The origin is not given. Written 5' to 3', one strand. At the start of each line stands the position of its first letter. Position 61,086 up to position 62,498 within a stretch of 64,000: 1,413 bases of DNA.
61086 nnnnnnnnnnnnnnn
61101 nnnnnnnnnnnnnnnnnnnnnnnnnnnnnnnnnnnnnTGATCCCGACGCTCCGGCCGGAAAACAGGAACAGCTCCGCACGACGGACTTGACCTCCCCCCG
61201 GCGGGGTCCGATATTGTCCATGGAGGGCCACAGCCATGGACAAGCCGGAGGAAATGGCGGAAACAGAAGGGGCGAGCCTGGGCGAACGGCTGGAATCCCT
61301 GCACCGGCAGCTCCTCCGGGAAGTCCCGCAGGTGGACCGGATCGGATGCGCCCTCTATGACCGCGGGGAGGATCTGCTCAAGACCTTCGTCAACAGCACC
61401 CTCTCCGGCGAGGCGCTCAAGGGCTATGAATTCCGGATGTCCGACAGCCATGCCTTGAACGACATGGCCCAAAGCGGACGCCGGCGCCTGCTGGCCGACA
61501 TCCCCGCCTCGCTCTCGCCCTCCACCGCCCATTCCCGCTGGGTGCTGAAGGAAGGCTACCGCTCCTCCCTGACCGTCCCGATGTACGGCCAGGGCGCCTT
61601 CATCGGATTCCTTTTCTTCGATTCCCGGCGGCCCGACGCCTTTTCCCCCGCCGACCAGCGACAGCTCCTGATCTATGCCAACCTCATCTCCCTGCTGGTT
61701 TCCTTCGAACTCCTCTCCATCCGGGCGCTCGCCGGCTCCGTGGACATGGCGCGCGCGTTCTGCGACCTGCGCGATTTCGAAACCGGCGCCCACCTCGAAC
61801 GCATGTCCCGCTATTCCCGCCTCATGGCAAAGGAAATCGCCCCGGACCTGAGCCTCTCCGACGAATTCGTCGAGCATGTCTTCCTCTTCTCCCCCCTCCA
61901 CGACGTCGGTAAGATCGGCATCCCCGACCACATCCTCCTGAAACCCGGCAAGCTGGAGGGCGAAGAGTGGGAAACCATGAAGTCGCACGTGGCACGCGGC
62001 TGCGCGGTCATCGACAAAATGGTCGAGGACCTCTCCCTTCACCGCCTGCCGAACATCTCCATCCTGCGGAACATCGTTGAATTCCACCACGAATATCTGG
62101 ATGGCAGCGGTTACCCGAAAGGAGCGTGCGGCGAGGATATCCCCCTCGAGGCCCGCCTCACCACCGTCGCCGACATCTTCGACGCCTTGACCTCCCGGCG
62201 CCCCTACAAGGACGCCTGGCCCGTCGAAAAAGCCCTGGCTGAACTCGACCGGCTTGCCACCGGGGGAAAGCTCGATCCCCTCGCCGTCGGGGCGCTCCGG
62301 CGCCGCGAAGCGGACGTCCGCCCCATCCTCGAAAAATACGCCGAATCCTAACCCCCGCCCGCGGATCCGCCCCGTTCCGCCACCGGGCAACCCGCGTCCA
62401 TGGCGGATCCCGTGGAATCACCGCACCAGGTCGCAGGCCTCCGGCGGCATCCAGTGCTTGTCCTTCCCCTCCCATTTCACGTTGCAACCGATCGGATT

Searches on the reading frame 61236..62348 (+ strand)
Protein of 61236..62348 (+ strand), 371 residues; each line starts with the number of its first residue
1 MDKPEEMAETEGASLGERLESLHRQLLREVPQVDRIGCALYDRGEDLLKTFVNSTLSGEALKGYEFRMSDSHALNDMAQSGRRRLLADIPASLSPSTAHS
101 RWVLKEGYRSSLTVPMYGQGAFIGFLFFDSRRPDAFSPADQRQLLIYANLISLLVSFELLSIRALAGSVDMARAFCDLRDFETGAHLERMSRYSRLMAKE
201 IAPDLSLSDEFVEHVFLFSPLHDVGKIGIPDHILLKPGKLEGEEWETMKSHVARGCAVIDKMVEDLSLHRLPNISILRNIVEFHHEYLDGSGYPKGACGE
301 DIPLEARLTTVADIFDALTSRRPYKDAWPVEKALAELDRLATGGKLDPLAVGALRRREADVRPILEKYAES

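Call 54: search_protein_families(library=pfam, proteins=[window:61236-62348:+], max_evalue=0.01)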
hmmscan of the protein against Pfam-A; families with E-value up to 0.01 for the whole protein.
window:61236-62348:+ (371 aa): 4 families
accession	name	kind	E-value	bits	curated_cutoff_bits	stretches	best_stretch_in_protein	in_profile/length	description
PF13487.12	HD_5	-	1.5e-26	93.6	27.2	1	186-348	13-168/170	HD domain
PF01966.28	HD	-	2.1e-14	54.2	22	1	185-317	3-115/116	HD domain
PF13185.12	GAF_2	-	4.9e-09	36.9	28.6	1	19-154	8-134/136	GAF domain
PF01590.32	GAF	-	4.3e-08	34.2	22.4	1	25-153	11-131/133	GAF domain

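Call 58: search_protein_families(library=ncbifam, proteins=[window:61236-62348:+], max_evalue=0.001)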
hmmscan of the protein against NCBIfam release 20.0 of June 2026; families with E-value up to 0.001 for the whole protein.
window:61236-62348:+ (371 aa): 1 family
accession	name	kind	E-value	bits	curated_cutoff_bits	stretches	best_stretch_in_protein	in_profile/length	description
NF053512.1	nitric_RR_NosR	exception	2.2e-20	73.1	400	1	171-356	177-352/422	response regulator c-di-GMP phosphodiesterase, NosR family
